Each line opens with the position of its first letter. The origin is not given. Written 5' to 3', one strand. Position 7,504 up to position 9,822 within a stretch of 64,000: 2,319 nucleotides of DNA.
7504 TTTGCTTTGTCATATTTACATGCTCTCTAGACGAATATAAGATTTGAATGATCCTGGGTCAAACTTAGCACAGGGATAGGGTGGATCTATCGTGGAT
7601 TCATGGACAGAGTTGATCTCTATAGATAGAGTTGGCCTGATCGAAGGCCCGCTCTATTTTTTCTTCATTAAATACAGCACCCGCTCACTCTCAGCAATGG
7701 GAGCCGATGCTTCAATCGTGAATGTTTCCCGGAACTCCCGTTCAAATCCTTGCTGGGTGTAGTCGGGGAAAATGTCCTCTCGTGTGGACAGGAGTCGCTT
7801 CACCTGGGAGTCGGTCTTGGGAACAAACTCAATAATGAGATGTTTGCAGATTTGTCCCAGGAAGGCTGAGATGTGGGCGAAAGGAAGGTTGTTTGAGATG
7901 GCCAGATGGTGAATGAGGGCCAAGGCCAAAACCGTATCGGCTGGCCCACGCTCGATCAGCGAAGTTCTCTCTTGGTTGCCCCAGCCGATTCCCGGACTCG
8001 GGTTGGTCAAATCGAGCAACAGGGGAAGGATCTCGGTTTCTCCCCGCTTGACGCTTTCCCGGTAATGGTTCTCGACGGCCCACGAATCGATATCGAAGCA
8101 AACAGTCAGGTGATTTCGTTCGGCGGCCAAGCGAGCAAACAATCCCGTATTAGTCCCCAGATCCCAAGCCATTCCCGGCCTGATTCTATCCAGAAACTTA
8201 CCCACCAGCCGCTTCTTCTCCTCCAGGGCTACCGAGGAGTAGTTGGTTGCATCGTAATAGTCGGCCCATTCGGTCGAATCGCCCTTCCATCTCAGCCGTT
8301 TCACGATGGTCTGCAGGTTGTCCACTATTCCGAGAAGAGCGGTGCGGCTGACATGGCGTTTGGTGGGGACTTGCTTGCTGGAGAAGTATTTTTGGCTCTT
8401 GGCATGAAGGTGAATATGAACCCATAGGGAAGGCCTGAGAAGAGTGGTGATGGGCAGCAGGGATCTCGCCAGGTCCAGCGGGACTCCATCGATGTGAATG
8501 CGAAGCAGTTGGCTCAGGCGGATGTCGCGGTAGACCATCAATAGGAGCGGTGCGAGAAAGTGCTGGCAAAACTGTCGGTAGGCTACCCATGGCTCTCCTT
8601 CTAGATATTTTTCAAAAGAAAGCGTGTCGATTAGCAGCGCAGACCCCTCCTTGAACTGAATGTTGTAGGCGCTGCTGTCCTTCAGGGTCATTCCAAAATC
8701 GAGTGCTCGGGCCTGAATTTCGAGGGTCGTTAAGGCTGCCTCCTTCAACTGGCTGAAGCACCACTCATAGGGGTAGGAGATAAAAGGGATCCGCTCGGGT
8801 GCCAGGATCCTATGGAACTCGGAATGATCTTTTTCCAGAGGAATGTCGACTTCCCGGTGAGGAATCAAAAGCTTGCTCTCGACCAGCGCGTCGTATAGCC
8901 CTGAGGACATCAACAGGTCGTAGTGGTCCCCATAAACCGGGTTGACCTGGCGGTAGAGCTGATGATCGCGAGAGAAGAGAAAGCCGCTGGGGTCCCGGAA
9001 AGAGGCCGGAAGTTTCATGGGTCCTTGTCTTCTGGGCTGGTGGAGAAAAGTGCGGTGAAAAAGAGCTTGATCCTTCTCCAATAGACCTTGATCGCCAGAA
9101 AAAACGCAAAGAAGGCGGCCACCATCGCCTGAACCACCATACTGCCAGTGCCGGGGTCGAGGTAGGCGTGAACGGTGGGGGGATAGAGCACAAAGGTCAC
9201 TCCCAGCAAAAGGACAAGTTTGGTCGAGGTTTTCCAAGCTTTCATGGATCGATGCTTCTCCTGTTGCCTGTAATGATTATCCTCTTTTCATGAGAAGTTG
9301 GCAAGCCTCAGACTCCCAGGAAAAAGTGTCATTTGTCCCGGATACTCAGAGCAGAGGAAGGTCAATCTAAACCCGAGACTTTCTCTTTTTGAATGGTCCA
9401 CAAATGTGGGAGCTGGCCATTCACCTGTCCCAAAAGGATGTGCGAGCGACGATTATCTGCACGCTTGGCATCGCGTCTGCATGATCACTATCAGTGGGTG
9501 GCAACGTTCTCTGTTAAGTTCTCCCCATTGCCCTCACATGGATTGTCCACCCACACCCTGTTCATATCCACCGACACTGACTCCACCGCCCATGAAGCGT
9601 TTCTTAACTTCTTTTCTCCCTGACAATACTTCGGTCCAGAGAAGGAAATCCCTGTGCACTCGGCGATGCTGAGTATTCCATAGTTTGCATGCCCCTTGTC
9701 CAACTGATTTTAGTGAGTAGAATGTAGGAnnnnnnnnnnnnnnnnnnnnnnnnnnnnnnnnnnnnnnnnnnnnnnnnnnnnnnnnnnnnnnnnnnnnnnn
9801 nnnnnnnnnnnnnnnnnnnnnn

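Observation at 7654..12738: Three-gene envelope-modification module between grpE and mltD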

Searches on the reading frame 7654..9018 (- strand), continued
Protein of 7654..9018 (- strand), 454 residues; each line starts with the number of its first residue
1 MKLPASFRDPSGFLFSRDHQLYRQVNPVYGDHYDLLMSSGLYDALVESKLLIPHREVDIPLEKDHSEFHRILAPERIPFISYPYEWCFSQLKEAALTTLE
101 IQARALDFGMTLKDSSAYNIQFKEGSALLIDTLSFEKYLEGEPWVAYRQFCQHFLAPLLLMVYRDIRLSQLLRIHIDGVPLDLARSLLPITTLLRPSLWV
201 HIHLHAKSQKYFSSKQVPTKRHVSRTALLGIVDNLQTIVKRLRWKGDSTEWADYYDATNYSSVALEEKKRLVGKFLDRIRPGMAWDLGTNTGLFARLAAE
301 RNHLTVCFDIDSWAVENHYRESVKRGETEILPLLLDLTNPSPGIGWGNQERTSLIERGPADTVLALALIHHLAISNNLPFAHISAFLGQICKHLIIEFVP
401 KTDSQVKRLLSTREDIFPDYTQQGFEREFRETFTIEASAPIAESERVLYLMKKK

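Call 40: search_dna_similar(query=window:7654-9018:-, collection=plasmids, mode=protein, max_rows=25)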
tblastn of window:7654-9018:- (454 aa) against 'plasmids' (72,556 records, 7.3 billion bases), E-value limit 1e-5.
Records with a match: 65; places in all: 65; records where one place covers at least 80% of the query: 65.
Best place of each record, by identity: <60% 65.
By first word of the organism name: Sinorhizobium 57; Rhizobium 3; Singulisphaera 1; Gemmatirosa 1; Deltaproteobacteria 1; Ensifer 1; Novosphingobium 1.
By predicted mobility (MOB-suite, as given by PLSDB): conjugative 61; non-mobilizable 4.
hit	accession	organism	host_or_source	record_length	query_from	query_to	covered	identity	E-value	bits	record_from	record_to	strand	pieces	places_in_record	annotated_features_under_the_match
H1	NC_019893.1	Singulisphaera acidiphila DSM 18658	sphagnum peat from the bog Obukhovskoe ...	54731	2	454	100%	58.1%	6e-151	481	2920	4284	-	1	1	SAM-dependent methyltransferase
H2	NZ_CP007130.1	Gemmatirosa kalamazoonensis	-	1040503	3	452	99%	51.8%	1e-136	440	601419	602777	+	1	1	record has no annotation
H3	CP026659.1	Deltaproteobacteria bacterium Smac51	cockroach,pure culture,hindgut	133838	4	454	99%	46.8%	5e-117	384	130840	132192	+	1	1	SAM-dependent methyltransferase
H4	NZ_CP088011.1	Rhizobium sp. T136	Melilotus albus,Cell culture,root nodule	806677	2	453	100%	34.8%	2e-60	220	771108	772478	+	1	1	SAM-dependent methyltransferase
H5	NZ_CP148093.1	Rhizobium sp. T1470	Medicago sativa,cell culture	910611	2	453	100%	34.8%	4e-60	219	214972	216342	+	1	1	class I SAM-dependent methyltransferase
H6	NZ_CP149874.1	Rhizobium sp. T1473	-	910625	2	453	100%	34.8%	4e-60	219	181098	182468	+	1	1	class I SAM-dependent methyltransferase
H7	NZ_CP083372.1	Ensifer canadensis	Melilotus albus,Cell Culture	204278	2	453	100%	33.9%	8e-59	216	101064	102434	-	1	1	noeA: nodulation protein NoeA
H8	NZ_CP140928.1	Sinorhizobium medicae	Medicago lupulina,whole organism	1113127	2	453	100%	33.9%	8e-59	216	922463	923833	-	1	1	record has no annotation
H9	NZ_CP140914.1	Sinorhizobium medicae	Medicago lupulina,whole organism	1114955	2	453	100%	33.9%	8e-59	216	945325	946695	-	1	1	record has no annotation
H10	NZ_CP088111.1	Sinorhizobium medicae WSM1115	cell culture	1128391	2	453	100%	33.9%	8e-59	216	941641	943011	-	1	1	record has no annotation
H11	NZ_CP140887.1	Sinorhizobium medicae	Medicago lupulina,whole organism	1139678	2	453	100%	33.9%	8e-59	216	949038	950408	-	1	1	none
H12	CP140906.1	Sinorhizobium medicae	Medicago lupulina,whole organism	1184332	2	453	100%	33.9%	8e-59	216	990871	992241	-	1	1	noeA: nodulation protein NoeA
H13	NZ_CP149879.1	Sinorhizobium medicae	Medicago sativa,Cell Culture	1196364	2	453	100%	33.9%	8e-59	216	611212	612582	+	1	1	record has no annotation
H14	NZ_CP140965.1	Sinorhizobium medicae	Medicago lupulina,whole organism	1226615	2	453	100%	33.9%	8e-59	216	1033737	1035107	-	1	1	record has no annotation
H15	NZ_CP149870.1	Sinorhizobium medicae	Melilotus albus,Cell Culture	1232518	2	453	100%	33.9%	8e-59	216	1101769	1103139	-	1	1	record has no annotation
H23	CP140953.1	Sinorhizobium meliloti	Medicago lupulina,whole organism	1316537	2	453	100%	33.9%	2e-58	214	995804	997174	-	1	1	noeA: nodulation protein NoeA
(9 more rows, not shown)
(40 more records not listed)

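Call 41: get_annotated_region(hit=H23, flank=5000)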
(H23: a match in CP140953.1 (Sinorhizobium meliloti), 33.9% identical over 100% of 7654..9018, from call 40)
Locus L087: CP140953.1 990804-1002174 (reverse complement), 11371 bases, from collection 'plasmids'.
description: Sinorhizobium meliloti strain ml47 plasmid pSymA, complete sequence
organism: Sinorhizobium meliloti (NCBI taxid 382)
taxonomy: Bacteria; Pseudomonadota; Alphaproteobacteria; Hyphomicrobiales; Rhizobiaceae; Sinorhizobium; Sinorhizobium meliloti
host: -; source: Medicago lupulina,whole organism; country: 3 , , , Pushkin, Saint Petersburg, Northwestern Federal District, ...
typing (MOB-suite, as given by PLSDB): conjugative; relaxase MOBQ; mating-pair formation MPF_T
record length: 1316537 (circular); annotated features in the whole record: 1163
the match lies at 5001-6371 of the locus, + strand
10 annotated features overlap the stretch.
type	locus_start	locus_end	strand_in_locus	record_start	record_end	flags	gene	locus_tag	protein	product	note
CDS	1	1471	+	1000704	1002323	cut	ccoN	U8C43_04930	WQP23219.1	cytochrome-c oxidase, cbb3-type subunit I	-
CDS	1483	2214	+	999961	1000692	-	ccoO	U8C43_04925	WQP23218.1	cytochrome-c oxidase, cbb3-type subunit II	-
CDS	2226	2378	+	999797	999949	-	-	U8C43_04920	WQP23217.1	CcoQ/FixQ family Cbb3-type cytochrome c oxidase assembly chaperone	-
CDS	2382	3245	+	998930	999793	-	ccoP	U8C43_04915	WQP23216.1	cytochrome-c oxidase, cbb3-type subunit III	-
CDS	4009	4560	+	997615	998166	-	nodL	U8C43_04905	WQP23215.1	nodulation O-acetyltransferase NodL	-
CDS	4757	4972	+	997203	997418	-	-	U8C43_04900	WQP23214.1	hypothetical protein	-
CDS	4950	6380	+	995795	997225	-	noeA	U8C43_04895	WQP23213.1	nodulation protein NoeA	-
CDS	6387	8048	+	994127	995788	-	noeB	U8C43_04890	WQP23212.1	nodulation protein NoeB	-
CDS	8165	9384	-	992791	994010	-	-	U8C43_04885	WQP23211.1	IS3-like element ISRm1 family transposase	-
CDS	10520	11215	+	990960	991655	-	-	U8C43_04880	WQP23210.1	GntR family transcriptional regulator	-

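Call 42: get_annotated_region(hit=H1, flank=5000)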
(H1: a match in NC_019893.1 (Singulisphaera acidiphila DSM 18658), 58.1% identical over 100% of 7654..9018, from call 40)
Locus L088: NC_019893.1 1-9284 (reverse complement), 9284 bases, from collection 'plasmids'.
description: Singulisphaera acidiphila DSM 18658 plasmid pSINAC01, complete sequence
organism: Singulisphaera acidiphila DSM 18658 (NCBI taxid 886293)
taxonomy: Bacteria; Planctomycetota; Planctomycetia; Isosphaerales; Isosphaeraceae; Singulisphaera; Singulisphaera acidiphila; Singulisphaera acidiphila DSM 18658
host: -; source: sphagnum peat from the bog Obukhovskoe (acidic wetland); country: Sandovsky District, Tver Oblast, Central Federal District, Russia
typing (MOB-suite, as given by PLSDB): non-mobilizable; replicon rep_cluster_1545
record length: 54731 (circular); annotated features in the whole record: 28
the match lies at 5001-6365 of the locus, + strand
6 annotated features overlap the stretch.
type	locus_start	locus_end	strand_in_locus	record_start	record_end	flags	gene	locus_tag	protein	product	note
CDS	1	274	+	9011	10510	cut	-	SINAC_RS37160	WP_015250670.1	replication initiator protein A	-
CDS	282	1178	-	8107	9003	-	-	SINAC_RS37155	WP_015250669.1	ParB/RepB/Spo0J family partition protein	GO:0007059 - chromosome segregation [Evidence IEA]; GO:0000910 - cytokinesis [Evidence IEA]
CDS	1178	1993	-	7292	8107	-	-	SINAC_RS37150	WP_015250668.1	ParA family protein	-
CDS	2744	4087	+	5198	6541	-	-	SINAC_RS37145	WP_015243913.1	IS4 family transposase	-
CDS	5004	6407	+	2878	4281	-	-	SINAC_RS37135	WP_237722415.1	SAM-dependent methyltransferase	-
CDS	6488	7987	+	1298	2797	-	-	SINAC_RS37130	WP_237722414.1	LTA synthase family protein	-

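Call 45: search_protein_families(library=pfam, proteins=[L087:6387-8045:+, L087:4950-6377:+, L009:7368-8906:+, L004:9386-10846:+, L088:6488-7984:+, L076:7435-8421:+], max_evalue=0.01)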
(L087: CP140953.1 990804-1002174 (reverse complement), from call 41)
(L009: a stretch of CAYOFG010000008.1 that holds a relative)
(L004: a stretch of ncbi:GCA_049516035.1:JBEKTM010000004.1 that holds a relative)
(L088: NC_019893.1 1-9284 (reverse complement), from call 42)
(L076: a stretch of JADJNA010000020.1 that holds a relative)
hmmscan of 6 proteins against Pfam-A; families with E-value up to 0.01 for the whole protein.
L087:6387-8045:+ (553 aa): 1 family
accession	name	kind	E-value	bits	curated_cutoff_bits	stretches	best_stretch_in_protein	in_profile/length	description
PF00884.28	Sulfatase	-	2e-10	40.9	25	1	187-461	34-247/301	Sulfatase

L087:4950-6377:+ (476 aa): 8 families
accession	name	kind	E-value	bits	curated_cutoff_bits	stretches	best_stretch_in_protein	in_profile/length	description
PF01728.25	FtsJ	-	1e-05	26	24.1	1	301-341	21-62/181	FtsJ-like methyltransferase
PF13489.12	Methyltransf_23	-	0.00021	21.5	27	1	291-419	11-116/164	Methyltransferase domain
PF08242.18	Methyltransf_12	-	0.00024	22.2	30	1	306-396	1-79/98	Methyltransferase domain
PF13847.12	Methyltransf_31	-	0.0004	20.5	27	1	302-340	4-44/145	Methyltransferase domain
PF06325.19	PrmA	-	0.00056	19.9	22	1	300-341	160-201/296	Ribosomal protein L11 methyltransferase (PrmA)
PF08003.17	Methyltransf_9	-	0.0014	18.2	23.8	1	286-332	99-146/315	Protein of unknown function (DUF1698)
PF13649.12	Methyltransf_25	-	0.0017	19.5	27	1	305-345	1-42/97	Methyltransferase domain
PF05226.16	CHASE2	-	0.0063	16.5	26.3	0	320-454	64-140/257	CHASE2 domain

L009:7368-8906:+ (513 aa): 0 families

L004:9386-10846:+ (487 aa): 1 family
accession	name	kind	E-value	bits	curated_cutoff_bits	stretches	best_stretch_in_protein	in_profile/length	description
PF00884.28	Sulfatase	-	3.1e-06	27.2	25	1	260-446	84-248/301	Sulfatase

L088:6488-7984:+ (499 aa): 1 family
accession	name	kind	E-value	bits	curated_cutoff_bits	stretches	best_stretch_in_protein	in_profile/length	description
PF00884.28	Sulfatase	-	0.00018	21.3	25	1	296-407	148-256/301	Sulfatase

L076:7435-8421:+ (329 aa): 0 families

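Call 56: search_protein_families(library=pfam, alignment_id=A4, max_evalue=0.00001)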
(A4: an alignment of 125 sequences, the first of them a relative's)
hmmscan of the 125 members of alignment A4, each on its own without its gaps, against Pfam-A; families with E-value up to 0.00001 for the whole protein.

A. member 1, L001:1009-2727:+ (573 aa): 5 families
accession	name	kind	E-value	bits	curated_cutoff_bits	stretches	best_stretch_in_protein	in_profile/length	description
PF01494.25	FAD_binding_3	-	5.7e-27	95.3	22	1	177-494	2-326/349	FAD binding domain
PF08491.16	SE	-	2.8e-08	33.6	20.1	1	326-507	2-187/276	Squalene epoxidase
PF04820.20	Trp_halogenase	-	1.4e-07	31.2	21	1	178-242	1-70/458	Tryptophan halogenase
PF01266.30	DAO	-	2.9e-06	27.5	27.9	1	178-209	1-32/353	FAD dependent oxidoreductase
PF13450.12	NAD_binding_8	-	6e-06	26.9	21.9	0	181-209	1-29/68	NAD(P)-binding Rossmann-like domain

B. families by the number of members that match (of 125 scanned): 157 families (the first 25 are shown)
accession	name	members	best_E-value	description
PF00884.28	Sulfatase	6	4.8e-39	Sulfatase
PF01131.25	Topoisom_bac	4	2.2e-123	DNA topoisomerase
PF00483.29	NTP_transferase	4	4.4e-44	Nucleotidyl transferase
PF00535.33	Glycos_transf_2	4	2.1e-36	Glycosyl transferase family 2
PF01396.24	Zn_ribbon_Top1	4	1e-30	Topoisomerase DNA binding C4 zinc finger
PF00534.26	Glycos_transf_1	3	3.1e-32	Glycosyl transferases group 1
PF13692.12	Glyco_trans_1_4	3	3.3e-27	Glycosyl transferases group 1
PF13489.12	Methyltransf_23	3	3e-21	Methyltransferase domain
PF01751.28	Toprim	3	3e-21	Toprim domain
PF22640.1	ManC_GMP_beta-helix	3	1.5e-18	MannoseP isomerase/GMP-like beta-helix domain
PF08241.18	Methyltransf_11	3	1.8e-16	Methyltransferase domain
PF13649.12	Methyltransf_25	3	7.7e-13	Methyltransferase domain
PF08242.18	Methyltransf_12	3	3e-12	Methyltransferase domain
PF13847.12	Methyltransf_31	3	8.1e-09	Methyltransferase domain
PF13641.12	Glyco_tranf_2_3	3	3.7e-08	Glycosyltransferase like family 2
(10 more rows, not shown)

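Call 90: search_protein_families(library=padloc, proteins=[window:7654-9018:-], max_evalue=0.01)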
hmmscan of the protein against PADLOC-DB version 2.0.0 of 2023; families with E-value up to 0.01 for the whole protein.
window:7654-9018:- (454 aa): 1 family
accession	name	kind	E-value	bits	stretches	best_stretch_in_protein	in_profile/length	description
PDLC04134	mad2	-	0.0032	14.4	1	234-379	253-371/492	mads_2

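Call 93: search_dna_similar(query=window:7654-9018:-, collection=phages, mode=protein, max_rows=10)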
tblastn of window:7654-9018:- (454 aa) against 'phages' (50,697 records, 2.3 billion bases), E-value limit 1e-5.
No match.

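Call 94: find_related_loci(query=A1, collection=viral_contigs, flank=6000)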
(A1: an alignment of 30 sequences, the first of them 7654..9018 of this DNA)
Query A1 (454 aa) in viral_contigs; peptide patterns used: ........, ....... (x = any residue, [..] = any of these).
28 stretches matched a pattern, but none encodes a relative of the query by tblastn (E <= 1e-3).

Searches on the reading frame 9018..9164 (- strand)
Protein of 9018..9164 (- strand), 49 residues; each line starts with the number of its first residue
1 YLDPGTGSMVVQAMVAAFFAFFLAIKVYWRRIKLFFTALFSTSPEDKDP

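Call 84: find_homologous_proteins(query=A6, max_evalue=0.001)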
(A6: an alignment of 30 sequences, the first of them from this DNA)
Query A6 (30 sequences) (49 aa, profile of the alignment): 3944 proteins with E <= 0.001 among 4834 candidates; the best 120 are listed.
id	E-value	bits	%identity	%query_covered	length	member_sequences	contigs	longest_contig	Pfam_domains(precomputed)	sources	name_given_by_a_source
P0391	1.2e-19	88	44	98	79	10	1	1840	-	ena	-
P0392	1.7e-19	87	54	98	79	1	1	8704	-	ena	-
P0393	1.7e-19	87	54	94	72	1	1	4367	-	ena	-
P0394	2.2e-19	87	39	100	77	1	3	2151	-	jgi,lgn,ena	-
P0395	2.2e-19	87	51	84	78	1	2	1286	-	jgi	jgi:hypothetical protein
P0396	2.5e-19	87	38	96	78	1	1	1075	-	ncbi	-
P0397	2.6e-19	87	49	92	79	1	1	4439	-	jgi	jgi:hypothetical protein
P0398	2.8e-19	86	51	92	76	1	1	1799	-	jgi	-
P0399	2.8e-19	86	50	94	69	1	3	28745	-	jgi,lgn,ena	-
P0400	3.0e-19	86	38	96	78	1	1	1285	-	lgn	-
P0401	3.0e-19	86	38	96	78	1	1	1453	-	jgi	jgi:hypothetical protein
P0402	3.0e-19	86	38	96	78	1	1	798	-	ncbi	-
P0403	3.1e-19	86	52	94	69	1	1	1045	-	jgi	jgi:hypothetical protein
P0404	3.2e-19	86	50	94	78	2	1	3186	-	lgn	-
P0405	3.3e-19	86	38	96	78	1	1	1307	-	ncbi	-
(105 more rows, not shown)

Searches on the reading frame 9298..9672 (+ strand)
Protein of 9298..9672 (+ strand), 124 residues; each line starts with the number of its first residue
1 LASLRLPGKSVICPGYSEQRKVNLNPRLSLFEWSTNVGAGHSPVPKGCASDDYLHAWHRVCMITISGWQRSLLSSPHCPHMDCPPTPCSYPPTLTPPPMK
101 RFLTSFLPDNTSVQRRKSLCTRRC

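Call 65: search_protein_families(library=pfam, proteins=[window:9298-9672:+], max_evalue=0.0001)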
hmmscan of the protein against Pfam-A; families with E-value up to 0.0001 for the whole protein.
window:9298-9672:+ (124 aa): 0 families
